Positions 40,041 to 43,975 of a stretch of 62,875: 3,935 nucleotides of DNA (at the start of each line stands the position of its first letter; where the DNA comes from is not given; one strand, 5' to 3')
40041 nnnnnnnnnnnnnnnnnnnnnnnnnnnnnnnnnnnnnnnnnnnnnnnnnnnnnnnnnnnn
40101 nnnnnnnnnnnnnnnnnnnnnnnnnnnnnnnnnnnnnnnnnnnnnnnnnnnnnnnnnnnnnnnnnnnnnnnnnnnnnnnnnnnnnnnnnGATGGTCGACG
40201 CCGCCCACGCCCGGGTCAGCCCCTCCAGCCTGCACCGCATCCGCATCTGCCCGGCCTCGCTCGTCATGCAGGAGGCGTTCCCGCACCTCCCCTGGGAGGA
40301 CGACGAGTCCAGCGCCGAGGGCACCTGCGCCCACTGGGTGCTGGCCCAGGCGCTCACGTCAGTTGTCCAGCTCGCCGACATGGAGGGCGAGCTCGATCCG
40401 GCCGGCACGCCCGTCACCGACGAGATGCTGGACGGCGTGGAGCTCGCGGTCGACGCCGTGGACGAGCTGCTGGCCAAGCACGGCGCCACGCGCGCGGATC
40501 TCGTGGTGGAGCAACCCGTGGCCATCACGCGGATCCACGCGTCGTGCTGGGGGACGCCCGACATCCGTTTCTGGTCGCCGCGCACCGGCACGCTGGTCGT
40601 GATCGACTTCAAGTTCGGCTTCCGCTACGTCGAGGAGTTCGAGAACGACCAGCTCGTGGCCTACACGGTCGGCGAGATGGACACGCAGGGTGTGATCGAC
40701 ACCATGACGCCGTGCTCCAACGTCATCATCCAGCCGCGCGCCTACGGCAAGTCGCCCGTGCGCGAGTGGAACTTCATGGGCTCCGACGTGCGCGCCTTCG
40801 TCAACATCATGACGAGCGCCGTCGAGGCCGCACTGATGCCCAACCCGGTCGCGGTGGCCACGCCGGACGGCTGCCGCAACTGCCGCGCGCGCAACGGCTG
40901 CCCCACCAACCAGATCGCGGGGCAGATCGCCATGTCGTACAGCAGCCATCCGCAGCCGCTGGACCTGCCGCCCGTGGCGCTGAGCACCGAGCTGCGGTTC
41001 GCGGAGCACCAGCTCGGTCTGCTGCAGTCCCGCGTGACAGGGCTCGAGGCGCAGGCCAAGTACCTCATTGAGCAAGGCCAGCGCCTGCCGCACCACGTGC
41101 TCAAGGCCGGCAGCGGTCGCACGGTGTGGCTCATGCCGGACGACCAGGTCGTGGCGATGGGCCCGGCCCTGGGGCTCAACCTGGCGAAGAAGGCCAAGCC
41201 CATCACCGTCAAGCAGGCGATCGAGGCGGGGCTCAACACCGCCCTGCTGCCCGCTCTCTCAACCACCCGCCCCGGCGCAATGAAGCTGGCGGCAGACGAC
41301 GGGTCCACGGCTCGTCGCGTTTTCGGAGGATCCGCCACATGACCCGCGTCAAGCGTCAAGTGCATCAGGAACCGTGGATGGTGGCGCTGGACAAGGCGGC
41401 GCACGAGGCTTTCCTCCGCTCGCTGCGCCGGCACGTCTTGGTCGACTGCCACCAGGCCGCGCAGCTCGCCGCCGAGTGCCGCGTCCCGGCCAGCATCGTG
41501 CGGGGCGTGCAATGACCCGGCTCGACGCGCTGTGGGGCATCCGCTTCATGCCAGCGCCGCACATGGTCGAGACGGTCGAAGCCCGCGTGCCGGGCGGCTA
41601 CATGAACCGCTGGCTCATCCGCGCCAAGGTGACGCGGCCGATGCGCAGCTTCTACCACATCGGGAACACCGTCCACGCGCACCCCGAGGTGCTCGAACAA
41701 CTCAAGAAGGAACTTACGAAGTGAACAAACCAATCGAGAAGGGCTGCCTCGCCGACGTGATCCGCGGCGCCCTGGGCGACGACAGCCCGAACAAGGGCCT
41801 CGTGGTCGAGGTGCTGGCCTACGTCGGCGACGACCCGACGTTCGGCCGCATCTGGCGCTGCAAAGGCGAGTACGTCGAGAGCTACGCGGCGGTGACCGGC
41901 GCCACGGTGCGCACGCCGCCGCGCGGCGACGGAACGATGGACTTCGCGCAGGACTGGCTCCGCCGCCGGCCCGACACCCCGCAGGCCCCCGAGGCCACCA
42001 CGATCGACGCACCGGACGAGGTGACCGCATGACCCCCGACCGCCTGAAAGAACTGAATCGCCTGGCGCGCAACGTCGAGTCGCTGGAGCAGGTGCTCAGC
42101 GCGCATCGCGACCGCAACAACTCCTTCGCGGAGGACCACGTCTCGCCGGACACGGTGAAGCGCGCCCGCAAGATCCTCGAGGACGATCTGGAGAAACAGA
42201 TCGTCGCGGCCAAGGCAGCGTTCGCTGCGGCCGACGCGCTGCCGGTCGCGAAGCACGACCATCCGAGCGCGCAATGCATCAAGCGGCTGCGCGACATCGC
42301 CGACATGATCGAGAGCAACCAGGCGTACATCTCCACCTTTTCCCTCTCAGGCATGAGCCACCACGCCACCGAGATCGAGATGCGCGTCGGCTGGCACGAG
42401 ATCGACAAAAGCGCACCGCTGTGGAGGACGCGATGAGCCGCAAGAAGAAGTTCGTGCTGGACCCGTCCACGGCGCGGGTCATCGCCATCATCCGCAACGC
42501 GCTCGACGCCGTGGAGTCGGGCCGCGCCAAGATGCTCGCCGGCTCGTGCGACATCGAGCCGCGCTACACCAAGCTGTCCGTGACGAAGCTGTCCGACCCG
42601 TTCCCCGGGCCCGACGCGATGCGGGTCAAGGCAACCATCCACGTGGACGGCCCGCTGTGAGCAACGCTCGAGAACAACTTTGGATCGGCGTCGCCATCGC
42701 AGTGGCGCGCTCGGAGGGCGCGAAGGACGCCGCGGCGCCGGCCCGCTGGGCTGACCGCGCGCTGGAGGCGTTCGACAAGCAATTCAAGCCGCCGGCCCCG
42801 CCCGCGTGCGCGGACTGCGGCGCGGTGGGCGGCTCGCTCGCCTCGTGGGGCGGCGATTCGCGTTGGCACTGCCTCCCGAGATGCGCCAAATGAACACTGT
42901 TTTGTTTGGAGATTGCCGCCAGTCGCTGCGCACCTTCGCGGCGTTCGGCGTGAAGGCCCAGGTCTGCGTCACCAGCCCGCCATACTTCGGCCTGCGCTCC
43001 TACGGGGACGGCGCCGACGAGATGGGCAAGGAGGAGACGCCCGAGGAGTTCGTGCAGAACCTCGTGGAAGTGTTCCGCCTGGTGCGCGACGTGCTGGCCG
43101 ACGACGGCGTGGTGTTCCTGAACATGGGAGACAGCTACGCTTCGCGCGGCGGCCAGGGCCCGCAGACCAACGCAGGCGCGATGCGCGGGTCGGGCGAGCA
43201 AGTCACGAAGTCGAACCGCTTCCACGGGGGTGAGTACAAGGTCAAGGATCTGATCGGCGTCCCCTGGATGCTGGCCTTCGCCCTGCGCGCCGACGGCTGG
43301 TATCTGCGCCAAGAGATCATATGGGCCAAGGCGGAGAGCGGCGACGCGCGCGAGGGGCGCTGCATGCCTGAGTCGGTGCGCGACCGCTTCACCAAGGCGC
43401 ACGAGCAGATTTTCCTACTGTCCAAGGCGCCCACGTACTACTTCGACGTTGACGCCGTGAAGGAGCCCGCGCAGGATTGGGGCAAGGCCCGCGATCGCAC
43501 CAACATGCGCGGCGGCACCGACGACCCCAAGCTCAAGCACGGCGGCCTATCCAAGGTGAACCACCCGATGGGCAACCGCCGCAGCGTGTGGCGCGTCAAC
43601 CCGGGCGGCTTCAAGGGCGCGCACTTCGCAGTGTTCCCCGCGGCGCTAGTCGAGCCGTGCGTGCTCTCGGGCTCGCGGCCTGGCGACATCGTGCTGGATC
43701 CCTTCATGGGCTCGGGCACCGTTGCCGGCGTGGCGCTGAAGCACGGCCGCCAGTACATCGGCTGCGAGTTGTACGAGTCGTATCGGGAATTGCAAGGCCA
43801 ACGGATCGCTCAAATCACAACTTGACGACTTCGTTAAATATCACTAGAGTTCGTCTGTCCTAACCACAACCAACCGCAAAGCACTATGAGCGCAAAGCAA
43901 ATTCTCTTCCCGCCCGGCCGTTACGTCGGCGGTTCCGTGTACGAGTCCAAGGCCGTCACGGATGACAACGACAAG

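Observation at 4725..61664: Phage-wide AT-rich TTCGTT box in nearly every intergenic gap: a candidate global promoter/operator regulon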

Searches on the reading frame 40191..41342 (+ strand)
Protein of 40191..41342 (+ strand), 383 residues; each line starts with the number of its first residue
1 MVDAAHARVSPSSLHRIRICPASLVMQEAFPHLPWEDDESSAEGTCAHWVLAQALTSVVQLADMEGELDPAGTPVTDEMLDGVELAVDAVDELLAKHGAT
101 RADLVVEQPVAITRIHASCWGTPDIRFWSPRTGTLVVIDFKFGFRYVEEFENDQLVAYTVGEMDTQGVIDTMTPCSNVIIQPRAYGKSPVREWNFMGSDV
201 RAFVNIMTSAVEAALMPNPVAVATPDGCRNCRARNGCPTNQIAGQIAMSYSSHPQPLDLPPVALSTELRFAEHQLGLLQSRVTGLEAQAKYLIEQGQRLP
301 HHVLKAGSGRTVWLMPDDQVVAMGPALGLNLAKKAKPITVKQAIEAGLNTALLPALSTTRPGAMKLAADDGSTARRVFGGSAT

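Call 15: search_protein_families(library=pfam, max_evalue=0.001, proteins=[window:40191-41342:+])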
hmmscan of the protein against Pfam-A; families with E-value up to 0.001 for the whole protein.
window:40191-41342:+ (383 aa): 2 families
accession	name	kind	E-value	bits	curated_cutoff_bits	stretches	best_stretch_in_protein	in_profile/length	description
PF10926.14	DUF2800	-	3.8e-29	102.4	21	1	6-312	1-300/368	Protein of unknown function (DUF2800)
PF12705.13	PDDEXK_1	-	3.1e-05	24.5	22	1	8-238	1-247/247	PD-(D/E)XK nuclease superfamily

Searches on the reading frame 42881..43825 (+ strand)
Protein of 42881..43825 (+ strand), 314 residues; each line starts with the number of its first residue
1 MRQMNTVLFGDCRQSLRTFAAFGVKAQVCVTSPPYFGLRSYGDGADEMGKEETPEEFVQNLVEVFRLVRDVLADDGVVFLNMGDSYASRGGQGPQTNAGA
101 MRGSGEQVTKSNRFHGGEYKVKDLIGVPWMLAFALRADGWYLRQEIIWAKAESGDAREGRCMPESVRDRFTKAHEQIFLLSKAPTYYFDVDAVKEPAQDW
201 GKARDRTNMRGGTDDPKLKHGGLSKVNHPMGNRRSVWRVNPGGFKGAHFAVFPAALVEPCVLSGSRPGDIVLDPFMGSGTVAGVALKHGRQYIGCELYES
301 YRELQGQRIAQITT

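Call 15: search_protein_families(library=pfam, max_evalue=0.001, proteins=[window:42881-43825:+])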
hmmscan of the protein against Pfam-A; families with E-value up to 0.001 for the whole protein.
window:42881-43825:+ (314 aa): 1 family
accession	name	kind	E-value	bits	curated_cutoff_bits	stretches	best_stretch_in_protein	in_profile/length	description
PF01555.25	N6_N4_Mtase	-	2.2e-48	165.6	26.7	1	27-303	2-217/221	DNA methylase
